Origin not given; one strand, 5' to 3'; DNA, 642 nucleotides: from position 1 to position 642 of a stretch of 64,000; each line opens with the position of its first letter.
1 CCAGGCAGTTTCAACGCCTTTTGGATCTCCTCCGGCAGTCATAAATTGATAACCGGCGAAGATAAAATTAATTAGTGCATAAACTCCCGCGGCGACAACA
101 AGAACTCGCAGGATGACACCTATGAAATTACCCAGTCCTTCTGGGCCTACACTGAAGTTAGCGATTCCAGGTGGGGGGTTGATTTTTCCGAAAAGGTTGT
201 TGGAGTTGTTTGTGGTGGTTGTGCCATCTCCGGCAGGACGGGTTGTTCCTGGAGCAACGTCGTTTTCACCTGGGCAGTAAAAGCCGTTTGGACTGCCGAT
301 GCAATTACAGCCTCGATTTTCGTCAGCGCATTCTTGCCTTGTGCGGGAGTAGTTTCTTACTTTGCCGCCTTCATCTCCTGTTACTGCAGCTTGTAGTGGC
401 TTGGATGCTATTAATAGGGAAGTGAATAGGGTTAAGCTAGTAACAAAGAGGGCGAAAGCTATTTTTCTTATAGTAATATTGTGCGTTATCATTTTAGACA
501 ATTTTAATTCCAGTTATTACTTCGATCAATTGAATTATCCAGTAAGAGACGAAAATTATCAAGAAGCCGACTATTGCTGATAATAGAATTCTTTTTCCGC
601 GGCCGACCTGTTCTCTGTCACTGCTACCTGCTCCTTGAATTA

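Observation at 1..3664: Two paralogous loci pairing a T4SS-pilin-like small protein with a large Cys-rich secreted protein that ends in the same pilin domain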

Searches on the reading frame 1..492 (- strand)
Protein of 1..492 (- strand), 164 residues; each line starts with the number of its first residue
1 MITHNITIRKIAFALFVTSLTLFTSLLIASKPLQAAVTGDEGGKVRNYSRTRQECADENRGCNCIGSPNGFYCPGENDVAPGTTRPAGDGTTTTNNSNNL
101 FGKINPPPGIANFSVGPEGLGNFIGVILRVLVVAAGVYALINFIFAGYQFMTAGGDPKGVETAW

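Call 5: search_protein_families(library=pfam, proteins=[window:1-492:-], max_evalue=1)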
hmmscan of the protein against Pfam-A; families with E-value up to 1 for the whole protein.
window:1-492:- (164 aa): 0 families

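Call 6: search_protein_families(library=ncbifam, proteins=[window:1-492:-], max_evalue=1)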
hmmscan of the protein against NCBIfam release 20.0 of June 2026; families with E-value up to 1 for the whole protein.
window:1-492:- (164 aa): 0 families
